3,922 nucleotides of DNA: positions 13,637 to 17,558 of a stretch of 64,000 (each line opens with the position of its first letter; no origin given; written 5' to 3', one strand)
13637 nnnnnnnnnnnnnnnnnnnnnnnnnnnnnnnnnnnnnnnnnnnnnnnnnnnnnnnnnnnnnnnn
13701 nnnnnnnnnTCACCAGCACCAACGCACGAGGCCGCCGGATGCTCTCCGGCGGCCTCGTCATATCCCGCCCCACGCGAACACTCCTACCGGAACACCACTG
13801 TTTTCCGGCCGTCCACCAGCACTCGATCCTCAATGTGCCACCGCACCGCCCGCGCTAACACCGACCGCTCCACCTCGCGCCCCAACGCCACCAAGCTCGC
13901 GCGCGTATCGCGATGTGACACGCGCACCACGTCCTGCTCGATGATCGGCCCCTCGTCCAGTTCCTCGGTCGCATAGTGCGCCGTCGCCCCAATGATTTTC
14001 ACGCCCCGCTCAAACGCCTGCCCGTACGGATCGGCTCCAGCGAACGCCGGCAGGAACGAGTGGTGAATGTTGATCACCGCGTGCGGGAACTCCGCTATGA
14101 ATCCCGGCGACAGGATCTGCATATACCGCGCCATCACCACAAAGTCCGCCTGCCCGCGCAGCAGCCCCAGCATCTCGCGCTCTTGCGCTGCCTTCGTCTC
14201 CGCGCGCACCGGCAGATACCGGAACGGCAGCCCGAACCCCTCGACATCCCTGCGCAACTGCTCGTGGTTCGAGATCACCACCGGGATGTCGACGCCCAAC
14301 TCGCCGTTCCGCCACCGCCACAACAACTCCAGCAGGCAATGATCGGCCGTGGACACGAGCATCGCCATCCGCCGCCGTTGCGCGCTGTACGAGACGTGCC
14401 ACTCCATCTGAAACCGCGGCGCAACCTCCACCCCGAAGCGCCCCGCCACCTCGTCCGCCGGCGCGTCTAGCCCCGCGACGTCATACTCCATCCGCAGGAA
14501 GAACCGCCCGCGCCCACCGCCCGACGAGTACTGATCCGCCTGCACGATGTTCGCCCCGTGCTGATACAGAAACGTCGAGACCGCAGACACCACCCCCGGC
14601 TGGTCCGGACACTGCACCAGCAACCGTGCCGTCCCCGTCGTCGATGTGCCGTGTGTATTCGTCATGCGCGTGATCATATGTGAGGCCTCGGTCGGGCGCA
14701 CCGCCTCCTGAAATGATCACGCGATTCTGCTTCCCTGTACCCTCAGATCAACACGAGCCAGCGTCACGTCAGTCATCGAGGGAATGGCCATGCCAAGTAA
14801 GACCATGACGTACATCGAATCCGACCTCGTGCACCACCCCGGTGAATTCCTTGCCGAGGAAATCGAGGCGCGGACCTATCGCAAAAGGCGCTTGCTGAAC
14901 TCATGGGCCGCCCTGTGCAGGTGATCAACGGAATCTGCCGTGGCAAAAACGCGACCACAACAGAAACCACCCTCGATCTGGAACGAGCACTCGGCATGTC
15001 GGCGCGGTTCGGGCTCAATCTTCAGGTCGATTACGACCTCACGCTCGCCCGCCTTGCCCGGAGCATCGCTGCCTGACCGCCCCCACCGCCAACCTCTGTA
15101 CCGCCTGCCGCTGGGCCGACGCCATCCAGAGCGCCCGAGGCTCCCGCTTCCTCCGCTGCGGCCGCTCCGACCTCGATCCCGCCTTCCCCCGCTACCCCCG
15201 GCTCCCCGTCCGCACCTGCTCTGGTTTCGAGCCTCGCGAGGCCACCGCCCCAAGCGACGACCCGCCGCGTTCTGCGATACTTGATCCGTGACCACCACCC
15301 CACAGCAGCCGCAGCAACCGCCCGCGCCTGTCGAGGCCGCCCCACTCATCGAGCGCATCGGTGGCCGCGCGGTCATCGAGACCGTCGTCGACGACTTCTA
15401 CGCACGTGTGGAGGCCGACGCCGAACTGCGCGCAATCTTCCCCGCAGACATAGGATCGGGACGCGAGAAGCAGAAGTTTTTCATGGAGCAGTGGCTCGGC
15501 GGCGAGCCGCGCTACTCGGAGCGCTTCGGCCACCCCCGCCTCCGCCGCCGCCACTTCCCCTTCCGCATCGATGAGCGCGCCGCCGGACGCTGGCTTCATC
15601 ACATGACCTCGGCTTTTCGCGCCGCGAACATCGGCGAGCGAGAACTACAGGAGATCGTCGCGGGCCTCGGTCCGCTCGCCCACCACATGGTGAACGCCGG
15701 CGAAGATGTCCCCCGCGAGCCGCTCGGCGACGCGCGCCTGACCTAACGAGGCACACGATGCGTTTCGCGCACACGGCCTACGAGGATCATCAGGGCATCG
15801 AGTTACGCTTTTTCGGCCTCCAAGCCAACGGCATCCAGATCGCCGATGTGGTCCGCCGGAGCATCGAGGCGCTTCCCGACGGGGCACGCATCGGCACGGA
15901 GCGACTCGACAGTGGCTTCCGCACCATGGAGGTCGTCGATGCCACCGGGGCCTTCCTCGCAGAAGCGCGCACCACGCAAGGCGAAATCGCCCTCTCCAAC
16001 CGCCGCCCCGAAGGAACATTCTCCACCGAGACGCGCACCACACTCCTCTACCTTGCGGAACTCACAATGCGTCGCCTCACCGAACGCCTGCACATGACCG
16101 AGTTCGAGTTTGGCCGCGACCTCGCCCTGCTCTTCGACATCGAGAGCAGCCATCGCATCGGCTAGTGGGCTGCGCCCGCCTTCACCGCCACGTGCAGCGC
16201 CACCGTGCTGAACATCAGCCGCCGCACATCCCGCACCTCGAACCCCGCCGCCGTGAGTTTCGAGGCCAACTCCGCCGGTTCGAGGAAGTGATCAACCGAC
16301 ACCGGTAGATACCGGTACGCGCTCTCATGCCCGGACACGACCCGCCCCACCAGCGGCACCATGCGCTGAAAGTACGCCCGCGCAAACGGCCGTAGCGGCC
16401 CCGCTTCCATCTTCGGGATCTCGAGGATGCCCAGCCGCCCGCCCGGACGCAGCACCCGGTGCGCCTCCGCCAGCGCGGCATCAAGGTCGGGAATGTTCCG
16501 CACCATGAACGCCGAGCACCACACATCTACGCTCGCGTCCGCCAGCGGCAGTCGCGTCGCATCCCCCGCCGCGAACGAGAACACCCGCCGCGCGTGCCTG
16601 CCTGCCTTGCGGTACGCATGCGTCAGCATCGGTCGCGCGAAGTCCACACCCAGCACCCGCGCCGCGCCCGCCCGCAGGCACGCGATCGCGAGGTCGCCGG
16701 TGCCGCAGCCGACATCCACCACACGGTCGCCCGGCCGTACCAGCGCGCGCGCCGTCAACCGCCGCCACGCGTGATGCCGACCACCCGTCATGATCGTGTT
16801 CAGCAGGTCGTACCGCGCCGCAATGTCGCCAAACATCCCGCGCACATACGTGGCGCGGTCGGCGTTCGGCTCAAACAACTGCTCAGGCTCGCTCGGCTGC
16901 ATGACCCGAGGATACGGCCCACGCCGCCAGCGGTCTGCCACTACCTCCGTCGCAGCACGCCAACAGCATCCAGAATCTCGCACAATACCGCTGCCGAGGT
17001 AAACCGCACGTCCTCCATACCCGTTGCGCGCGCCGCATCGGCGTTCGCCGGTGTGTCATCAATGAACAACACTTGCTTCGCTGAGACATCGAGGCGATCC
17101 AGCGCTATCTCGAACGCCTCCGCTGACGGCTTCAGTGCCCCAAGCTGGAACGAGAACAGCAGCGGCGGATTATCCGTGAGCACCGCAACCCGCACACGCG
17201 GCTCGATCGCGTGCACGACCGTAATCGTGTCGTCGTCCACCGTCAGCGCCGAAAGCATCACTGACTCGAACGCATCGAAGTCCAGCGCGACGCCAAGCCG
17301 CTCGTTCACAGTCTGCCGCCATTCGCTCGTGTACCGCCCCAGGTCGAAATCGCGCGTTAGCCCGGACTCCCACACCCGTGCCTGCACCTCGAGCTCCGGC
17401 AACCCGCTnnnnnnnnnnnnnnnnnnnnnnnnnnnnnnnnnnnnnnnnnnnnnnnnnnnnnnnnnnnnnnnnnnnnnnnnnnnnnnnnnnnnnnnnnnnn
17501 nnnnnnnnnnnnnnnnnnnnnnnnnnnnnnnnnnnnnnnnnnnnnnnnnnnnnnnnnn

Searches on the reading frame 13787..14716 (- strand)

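Call 37: search_protein_families(library=pfam, max_evalue=0.001, proteins=[window:13787-14716:-])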
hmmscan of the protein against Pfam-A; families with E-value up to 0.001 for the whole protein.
window:13787-14716:- (310 aa): 2 families
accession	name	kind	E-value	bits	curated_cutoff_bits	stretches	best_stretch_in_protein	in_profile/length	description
PF00551.24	Formyl_trans_N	-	9.2e-39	133.5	26.1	1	116-291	2-181/181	Formyl transferase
PF01842.31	ACT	-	4.7e-11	42.7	27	1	31-80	2-51/66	ACT domain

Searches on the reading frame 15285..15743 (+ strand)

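Call 37: search_protein_families(library=pfam, max_evalue=0.001, proteins=[window:15285-15743:+])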
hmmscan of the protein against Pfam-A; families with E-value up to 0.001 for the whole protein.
window:15285-15743:+ (153 aa): 1 family
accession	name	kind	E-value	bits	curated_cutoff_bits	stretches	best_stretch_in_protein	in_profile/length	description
PF01152.27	Bac_globin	-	4e-30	104.9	21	1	22-137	3-121/121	Bacterial-like globin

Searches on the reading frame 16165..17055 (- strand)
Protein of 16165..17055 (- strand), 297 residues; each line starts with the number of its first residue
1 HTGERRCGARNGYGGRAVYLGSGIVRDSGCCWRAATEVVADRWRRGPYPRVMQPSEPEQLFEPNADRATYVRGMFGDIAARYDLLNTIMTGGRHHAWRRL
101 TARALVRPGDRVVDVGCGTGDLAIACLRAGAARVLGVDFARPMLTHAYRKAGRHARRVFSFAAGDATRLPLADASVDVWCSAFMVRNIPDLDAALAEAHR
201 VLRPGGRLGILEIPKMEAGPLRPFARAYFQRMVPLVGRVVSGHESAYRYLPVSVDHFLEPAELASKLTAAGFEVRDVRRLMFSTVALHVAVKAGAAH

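Call 32: search_protein_families(library=pfam, max_evalue=0.001, proteins=[window:16165-17055:-])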
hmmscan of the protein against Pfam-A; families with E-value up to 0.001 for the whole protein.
window:16165-17055:- (297 aa): 9 families
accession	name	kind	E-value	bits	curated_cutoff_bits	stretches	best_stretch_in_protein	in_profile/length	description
PF01209.24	Ubie_methyltran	-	3.4e-45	154.7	20.1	1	68-292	6-233/233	ubiE/COQ5 methyltransferase family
PF08241.18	Methyltransf_11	-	2.3e-22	79.9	21.2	1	113-208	1-93/95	Methyltransferase domain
PF13649.12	Methyltransf_25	-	4.1e-22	79.1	27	1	112-206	1-97/97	Methyltransferase domain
PF13847.12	Methyltransf_31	-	1.5e-17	64.1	27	1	108-213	3-112/145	Methyltransferase domain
PF08242.18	Methyltransf_12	-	1.9e-14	54.6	30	1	113-208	1-98/98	Methyltransferase domain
PF13489.12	Methyltransf_23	-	2e-11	44.3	27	1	92-274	4-161/164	Methyltransferase domain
PF05148.21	Methyltransf_8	-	1.5e-07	32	27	1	162-213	109-159/219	Hypothetical methyltransferase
PF06325.19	PrmA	-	2.7e-07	30.8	22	1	105-146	158-199/296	Ribosomal protein L11 methyltransferase (PrmA)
PF01728.25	FtsJ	-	2.2e-05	24.9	24.1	1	105-173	18-82/181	FtsJ-like methyltransferase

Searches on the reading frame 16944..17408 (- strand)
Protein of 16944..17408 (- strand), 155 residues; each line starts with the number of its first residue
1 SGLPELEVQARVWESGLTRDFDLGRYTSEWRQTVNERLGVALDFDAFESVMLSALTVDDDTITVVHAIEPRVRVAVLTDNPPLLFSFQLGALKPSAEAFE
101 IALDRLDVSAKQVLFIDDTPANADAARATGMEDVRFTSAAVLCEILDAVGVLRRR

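Call 32: search_protein_families(library=pfam, max_evalue=0.001, proteins=[window:16944-17408:-])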
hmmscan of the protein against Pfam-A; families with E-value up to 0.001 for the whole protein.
window:16944-17408:- (155 aa): 2 families
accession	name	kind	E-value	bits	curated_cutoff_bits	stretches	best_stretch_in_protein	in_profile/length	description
PF00702.32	Hydrolase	-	4.3e-07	30.9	26.4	1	46-129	86-190/191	haloacid dehalogenase-like hydrolase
PF13419.12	HAD_2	-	0.0001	22.9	23.8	1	91-132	133-174/178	Haloacid dehalogenase-like hydrolase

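Call 68: search_protein_representatives(protein=window:16944-17408:-)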
Query: 155 residues. Proteins with E-value up to 0.001 (for the whole library): 2172; up to 1e-10: 58; up to 1e-30: 2. The best 150 are listed.
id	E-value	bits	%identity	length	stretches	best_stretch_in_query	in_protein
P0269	6.3e-84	295.7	95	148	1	8-155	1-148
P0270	8.3e-31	123.5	52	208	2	2-86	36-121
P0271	7.2e-24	101.0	45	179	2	81-152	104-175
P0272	6.4e-23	98.0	45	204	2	81-144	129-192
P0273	4.8e-20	88.6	56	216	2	1-62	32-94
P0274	9.9e-19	84.4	41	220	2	81-142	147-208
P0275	1.1e-18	84.2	40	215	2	2-86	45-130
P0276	1.9e-18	83.4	38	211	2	6-95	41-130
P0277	1.8e-17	80.3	38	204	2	81-150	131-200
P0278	2.0e-17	80.1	37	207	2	83-152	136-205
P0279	3.1e-17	79.5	37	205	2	2-96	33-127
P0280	3.7e-17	79.3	38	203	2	5-99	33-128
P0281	1.3e-16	77.4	38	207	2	80-152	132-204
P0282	3.8e-16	76.0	41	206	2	83-151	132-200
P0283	4.8e-16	75.7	36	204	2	81-148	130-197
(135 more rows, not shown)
